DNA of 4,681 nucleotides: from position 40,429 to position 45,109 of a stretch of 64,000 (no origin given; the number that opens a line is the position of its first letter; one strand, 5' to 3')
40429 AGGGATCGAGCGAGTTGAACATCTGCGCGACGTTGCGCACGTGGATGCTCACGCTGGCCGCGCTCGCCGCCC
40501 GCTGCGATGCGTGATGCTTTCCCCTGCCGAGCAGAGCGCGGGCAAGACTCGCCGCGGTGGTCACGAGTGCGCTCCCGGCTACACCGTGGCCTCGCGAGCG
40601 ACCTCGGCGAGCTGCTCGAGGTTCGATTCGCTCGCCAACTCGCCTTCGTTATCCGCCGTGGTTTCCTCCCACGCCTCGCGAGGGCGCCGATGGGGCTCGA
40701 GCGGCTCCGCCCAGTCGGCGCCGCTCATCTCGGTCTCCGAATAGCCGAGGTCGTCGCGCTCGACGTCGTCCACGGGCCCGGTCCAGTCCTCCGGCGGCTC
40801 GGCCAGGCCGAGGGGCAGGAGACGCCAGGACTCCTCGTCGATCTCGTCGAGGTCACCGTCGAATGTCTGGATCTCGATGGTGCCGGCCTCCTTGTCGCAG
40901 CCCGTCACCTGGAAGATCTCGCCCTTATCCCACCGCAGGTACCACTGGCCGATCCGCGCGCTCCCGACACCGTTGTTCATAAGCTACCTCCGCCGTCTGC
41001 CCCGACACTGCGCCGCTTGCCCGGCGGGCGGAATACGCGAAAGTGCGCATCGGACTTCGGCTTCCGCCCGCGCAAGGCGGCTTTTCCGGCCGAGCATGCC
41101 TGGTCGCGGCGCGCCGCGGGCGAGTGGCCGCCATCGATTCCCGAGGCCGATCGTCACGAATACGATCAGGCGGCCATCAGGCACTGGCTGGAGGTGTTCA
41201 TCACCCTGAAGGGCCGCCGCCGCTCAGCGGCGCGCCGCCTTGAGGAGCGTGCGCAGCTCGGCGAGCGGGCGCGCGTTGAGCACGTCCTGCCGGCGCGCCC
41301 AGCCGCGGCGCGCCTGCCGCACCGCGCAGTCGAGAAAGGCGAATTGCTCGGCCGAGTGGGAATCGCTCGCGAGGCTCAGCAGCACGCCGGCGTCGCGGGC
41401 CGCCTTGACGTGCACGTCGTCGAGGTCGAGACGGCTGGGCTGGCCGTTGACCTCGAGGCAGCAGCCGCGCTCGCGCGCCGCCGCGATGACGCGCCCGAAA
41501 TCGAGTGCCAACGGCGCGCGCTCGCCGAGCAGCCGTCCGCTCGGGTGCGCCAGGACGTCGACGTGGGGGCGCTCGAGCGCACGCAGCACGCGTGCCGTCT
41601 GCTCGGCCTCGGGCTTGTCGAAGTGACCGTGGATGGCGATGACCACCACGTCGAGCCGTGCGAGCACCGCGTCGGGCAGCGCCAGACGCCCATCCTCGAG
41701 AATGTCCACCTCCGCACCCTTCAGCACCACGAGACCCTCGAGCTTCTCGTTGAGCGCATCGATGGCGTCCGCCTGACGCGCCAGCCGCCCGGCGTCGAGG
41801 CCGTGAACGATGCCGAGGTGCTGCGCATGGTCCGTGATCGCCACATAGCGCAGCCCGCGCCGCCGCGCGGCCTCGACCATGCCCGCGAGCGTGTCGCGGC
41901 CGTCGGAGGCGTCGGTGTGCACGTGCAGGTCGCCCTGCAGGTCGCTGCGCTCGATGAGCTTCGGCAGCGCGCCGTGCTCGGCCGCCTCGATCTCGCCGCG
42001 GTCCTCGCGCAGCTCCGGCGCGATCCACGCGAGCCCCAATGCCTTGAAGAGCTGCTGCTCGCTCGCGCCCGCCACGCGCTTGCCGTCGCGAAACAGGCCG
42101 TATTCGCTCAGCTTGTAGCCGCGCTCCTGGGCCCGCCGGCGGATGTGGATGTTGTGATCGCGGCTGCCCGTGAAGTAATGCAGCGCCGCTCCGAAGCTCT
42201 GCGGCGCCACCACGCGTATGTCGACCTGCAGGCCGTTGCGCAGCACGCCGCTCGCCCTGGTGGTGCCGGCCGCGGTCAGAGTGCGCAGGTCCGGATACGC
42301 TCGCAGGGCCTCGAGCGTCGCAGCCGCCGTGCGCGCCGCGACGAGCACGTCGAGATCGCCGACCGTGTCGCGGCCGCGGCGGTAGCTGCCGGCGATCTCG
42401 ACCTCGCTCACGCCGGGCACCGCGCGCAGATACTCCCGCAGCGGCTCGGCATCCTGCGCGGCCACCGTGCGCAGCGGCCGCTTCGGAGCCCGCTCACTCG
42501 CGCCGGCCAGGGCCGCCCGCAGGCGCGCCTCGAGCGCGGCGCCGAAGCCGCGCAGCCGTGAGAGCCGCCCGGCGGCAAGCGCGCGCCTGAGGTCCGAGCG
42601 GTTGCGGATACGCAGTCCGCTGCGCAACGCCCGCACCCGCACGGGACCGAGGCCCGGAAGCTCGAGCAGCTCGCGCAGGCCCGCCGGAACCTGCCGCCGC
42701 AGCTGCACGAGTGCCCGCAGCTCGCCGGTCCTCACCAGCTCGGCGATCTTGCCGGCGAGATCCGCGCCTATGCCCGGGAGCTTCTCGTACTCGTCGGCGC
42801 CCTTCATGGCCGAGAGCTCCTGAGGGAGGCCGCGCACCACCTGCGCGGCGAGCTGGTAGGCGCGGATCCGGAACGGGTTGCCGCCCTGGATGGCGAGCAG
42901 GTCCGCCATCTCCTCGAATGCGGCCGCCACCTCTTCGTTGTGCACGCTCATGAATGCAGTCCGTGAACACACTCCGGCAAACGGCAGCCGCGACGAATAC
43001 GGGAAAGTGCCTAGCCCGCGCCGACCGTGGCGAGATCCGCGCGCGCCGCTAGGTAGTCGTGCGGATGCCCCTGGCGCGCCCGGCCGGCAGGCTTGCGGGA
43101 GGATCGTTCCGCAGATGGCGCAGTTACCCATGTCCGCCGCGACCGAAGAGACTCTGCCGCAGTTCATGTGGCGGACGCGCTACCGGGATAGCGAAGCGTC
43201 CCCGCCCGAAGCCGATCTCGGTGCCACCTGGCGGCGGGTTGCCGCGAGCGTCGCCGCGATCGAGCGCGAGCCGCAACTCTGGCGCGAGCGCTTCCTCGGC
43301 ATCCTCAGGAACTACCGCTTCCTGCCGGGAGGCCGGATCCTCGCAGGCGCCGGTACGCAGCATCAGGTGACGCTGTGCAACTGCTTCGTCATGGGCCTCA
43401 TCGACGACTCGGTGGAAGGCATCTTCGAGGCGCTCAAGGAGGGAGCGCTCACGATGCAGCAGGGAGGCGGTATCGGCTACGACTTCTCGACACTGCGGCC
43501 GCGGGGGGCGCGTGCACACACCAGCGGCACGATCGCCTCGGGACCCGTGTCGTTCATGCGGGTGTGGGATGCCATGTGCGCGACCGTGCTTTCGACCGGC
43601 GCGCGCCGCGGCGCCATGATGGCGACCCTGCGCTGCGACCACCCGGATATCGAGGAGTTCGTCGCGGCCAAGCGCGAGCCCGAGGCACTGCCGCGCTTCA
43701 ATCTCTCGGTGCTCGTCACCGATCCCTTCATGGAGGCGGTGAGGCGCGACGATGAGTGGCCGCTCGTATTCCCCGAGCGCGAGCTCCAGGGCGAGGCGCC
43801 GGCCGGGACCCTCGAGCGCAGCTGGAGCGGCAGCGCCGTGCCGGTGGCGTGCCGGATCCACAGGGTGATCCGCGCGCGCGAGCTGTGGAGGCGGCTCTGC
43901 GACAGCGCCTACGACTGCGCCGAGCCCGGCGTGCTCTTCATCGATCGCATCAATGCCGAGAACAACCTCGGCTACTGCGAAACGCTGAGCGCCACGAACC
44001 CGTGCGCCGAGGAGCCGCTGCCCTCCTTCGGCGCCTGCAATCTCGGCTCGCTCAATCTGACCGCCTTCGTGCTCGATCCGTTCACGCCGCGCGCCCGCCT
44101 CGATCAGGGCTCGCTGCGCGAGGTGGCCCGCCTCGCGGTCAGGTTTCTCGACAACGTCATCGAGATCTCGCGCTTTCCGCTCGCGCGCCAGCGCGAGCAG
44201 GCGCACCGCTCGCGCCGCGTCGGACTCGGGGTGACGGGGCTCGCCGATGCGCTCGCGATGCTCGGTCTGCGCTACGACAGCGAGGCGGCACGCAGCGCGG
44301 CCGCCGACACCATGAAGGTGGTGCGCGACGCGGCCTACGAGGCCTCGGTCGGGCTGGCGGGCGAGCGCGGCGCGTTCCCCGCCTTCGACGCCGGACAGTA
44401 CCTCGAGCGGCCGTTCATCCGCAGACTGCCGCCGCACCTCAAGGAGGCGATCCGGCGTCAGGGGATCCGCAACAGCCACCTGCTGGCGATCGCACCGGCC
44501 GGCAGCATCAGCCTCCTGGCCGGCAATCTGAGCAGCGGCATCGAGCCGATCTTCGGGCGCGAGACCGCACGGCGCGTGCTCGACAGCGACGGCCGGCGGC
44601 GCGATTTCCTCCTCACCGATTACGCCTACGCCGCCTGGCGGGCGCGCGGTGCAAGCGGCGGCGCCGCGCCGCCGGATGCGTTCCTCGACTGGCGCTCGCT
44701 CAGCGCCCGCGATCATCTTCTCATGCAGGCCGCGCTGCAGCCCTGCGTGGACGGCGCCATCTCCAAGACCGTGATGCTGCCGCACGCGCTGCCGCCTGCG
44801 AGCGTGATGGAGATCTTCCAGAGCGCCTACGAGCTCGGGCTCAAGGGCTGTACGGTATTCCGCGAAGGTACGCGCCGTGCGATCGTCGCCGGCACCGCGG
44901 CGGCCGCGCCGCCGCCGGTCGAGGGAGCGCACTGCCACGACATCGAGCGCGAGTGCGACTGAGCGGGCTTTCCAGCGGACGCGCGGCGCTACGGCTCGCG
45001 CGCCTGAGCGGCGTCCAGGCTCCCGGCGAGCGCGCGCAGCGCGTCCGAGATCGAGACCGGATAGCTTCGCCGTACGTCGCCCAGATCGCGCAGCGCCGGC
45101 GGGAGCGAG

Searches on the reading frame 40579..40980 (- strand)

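Call 16: search_protein_families(library=pfam, proteins=[window:40579-40980:-], max_evalue=0.01)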
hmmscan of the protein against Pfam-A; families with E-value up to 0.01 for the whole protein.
window:40579-40980:- (133 aa): 1 family
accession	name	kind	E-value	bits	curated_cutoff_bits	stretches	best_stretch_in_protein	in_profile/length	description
PF20549.3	DUF6763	-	7.8e-27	93.7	27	1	8-95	6-92/97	Family of unknown function (DUF6763)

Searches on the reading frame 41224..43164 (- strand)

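Call 13: search_protein_families(library=pfam, proteins=[window:41224-43164:-], max_evalue=0.001)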
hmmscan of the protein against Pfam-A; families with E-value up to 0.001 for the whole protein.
window:41224-43164:- (646 aa): 6 families
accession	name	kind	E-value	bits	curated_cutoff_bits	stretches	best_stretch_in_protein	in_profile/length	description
PF14791.11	DNA_pol_B_thumb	-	5.2e-25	87.5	25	1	327-387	1-63/63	DNA polymerase beta thumb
PF14716.13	HHH_8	-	1.5e-21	77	30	1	75-149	2-73/73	Helix-hairpin-helix domain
PF02811.25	PHP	-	4.7e-09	37.2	26.4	1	412-518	1-100/164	PHP domain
PF14520.12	HHH_5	-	6.6e-09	36.6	27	1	164-219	2-55/57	Helix-hairpin-helix domain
PF14792.12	DNA_pol_B_palm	-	9.4e-07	29.5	25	1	243-284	15-56/113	DNA polymerase beta palm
PF00633.29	HHH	-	6e-05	23.1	24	0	156-182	3-29/30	Helix-hairpin-helix motif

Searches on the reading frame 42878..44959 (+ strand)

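Call 13: search_protein_families(library=pfam, proteins=[window:42878-44959:+], max_evalue=0.001)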
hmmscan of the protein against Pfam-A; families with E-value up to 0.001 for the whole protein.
window:42878-44959:+ (694 aa): 2 families
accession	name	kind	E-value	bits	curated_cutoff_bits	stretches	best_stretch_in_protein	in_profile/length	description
PF02867.20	Ribonuc_red_lgC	-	9.2e-118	394.6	23.9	1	168-660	2-522/523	Ribonucleotide reductase, barrel domain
PF00317.26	Ribonuc_red_lgN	-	7.4e-07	29.6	28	1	98-163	11-77/77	Ribonucleotide reductase, all-alpha domain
